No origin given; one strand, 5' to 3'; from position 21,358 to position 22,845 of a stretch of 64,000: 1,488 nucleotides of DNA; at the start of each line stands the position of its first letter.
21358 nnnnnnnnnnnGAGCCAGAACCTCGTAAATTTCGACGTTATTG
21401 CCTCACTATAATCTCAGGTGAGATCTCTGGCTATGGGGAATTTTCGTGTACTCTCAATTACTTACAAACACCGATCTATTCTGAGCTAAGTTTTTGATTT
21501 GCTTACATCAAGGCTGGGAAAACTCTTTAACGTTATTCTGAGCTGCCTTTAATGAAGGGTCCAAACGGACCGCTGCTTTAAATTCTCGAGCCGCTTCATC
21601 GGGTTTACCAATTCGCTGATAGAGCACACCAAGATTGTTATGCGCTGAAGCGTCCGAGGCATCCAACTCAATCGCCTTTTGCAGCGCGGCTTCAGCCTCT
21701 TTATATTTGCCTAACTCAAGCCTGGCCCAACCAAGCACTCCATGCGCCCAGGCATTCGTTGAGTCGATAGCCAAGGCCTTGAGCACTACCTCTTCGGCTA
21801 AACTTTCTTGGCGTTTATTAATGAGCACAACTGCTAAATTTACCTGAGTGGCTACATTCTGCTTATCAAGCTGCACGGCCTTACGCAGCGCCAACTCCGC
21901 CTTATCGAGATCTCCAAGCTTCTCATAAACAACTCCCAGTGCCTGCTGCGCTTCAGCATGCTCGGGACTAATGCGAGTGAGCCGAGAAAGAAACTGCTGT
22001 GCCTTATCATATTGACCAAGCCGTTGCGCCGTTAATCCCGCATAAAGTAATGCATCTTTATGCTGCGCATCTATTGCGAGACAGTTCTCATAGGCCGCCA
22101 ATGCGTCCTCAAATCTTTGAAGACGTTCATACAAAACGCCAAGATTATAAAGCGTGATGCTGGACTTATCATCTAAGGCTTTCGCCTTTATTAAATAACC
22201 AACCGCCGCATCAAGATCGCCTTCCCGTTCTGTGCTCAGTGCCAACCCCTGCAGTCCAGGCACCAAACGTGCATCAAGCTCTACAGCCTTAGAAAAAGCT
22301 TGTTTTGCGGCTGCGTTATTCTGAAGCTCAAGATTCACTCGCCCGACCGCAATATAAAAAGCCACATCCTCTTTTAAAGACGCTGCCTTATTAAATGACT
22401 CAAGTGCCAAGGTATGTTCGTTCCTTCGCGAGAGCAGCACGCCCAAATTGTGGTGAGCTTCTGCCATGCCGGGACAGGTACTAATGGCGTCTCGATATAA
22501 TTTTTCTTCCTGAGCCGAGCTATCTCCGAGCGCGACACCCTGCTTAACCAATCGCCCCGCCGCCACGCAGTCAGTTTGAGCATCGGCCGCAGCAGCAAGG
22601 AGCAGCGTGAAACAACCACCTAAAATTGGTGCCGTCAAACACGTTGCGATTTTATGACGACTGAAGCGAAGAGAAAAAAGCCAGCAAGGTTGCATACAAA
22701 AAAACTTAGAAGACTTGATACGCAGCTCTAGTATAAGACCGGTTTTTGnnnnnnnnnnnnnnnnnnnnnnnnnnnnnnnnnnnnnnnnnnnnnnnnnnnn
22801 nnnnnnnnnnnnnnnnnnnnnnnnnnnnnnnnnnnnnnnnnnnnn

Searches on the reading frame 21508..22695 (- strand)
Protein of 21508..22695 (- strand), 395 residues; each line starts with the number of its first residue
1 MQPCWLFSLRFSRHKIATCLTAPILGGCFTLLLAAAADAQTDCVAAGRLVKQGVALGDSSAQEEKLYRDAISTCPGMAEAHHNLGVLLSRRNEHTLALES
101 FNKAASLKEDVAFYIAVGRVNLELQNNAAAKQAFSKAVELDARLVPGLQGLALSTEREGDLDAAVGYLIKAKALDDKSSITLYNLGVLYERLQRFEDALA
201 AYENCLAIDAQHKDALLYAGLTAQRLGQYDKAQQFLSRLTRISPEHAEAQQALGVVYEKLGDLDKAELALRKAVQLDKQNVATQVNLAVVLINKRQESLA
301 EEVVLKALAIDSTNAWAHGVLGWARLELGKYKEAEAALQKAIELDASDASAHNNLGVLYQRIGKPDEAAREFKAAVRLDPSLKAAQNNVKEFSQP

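Call 21: search_protein_families(library=pfam, proteins=[window:21508-22695:-], max_evalue=0.1)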
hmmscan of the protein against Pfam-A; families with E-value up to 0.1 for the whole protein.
window:21508-22695:- (395 aa): 33 families (the best 25 are shown)
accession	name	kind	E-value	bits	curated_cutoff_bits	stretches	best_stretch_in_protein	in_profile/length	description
PF07719.23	TPR_2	-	7.5e-44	144.7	27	6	349-381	1-33/34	Tetratricopeptide repeat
PF13181.12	TPR_8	-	1.1e-43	144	25.7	7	247-280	1-34/34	Tetratricopeptide repeat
PF00515.34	TPR_1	-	6.8e-42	140.1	27.8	5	181-209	3-31/34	Tetratricopeptide repeat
PF13431.12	TPR_17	-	3.1e-35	117.9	24.4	5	338-368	2-32/34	Tetratricopeptide repeat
PF13424.12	TPR_12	-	1.7e-30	105.5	30.1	5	216-279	6-77/77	Tetratricopeptide repeat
PF13414.12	TPR_11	-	3.3e-30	104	26.8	3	324-363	3-42/42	TPR repeat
PF13432.12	TPR_16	-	4.4e-26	91.4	32.7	3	321-381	3-63/65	Tetratricopeptide repeat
PF13428.12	TPR_14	-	8.7e-22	75.9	23.5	5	248-288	2-42/44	Tetratricopeptide repeat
PF14559.12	TPR_19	-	1.5e-20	73.7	25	4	194-253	6-65/68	Tetratricopeptide repeat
PF13176.12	TPR_7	-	4.9e-20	70.3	27.9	2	181-211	1-31/36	Tetratricopeptide repeat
PF13174.12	TPR_6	-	9.1e-16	57.8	26.3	2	214-245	1-32/33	Tetratricopeptide repeat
PF23914.1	TPR_CcmH_CycH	-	2.1e-15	57.3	42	3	244-344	47-150/158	Cytochrome c-type biogenesis protein H TPR domain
PF13374.12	TPR_10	-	3.5e-11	43.2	27.5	2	181-208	4-31/42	Tetratricopeptide repeat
PF13371.12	TPR_9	-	4.8e-11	42.9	35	4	223-279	5-61/73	Tetratricopeptide repeat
PF25063.1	ARM_TT21_C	-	1.6e-09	38.4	35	2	213-308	96-191/209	Tetratricopeptide repeat protein 21 C-terminal ARM domain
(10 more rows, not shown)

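Call 22: search_protein_families(library=ncbifam, proteins=[window:21508-22695:-], max_evalue=0.1)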
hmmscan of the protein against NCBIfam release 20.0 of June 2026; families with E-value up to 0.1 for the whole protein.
window:21508-22695:- (395 aa): 37 families (the best 25 are shown)
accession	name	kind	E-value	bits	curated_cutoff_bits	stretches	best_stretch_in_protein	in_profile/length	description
NF040959.1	MamA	equivalog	7.4e-36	123.5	200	2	220-379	44-203/204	magnetosome protein MamA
TIGR02521.1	type_IV_pilW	equivalog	1.5e-31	109.7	154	4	321-388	37-104/234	type IV pilus biogenesis/stability protein PilW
TIGR02917.1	PEP_TPR_lipo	equivalog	2.1e-28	98.7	312.2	2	71-300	458-688/899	XrtA/PEP-CTERM system TPR-repeat protein PrsT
NF033758.1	gliding_GltE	equivalog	1.5e-25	90.1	225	4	180-344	87-251/411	adventurous gliding motility TPR repeat lipoprotein GltE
NF033762.1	social_mot_Tgl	equivalog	3.8e-19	69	225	3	219-373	37-194/252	social motility TPR repeat lipoprotein Tgl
TIGR02552.1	LcrH_SycD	equivalog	4.7e-19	68.5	104.8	4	182-249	55-122/136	SycD/LcrH family type III secretion system chaperone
NF033920.0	C39_PA2778_fam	equivalog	9.3e-18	64.5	150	3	213-310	156-253/255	PA2778 family cysteine peptidase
TIGR00990.1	3a0801s09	subfamily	1.8e-15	56.7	757.25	2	241-380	325-464/615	mitochondrial import receptor subunit TOM70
NF047507.1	TPR_BatC_Lepto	exception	9.1e-15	54.7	175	2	325-389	68-136/214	TPR repeat-containing protein BatC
NF008391.2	PRK11189.1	equivalog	1.5e-13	50.9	250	3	328-388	78-138/297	lipoprotein NlpI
NF002725.1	PRK02603.1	equivalog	3.6e-13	49.9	143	3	206-296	26-121/173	photosystem I assembly protein Ycf3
NF052415.1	T3SS_chap_SctY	equivalog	2e-12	47.5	70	3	209-280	2-73/106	type III secretion apparatus assembly chaperone SctY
TIGR00540.1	TPR_hemY_coli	hypoth_equivalog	4.9e-12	45.3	142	3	190-273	301-385/385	heme biosynthesis-associated TPR protein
NF008520.0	PRK11447.1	equivalog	6.8e-12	44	858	2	314-383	268-337/1157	cellulose synthase complex outer membrane protein BcsC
NF047371.1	FlcA_CTERM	equivalog_domain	8.7e-11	41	300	3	189-257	165-235/646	periplasmic flagellar collar protein FlcA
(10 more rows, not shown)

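Call 42: search_protein_families(library=padloc, proteins=[window:21508-22695:-], max_evalue=0.01)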
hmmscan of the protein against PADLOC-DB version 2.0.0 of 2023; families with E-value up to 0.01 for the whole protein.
window:21508-22695:- (395 aa): 3 families
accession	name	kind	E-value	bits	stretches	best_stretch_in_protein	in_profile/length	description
PDLC01101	PrimPol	-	4.9e-06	23.5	1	209-303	29-120/490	adaptation polymerase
PDLC01092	C3a198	-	4.9e-05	20.5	2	248-350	236-341/523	TPR protein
PDLC01169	TPR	-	0.0029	15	0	149-215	113-185/252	TPR repeats containing protein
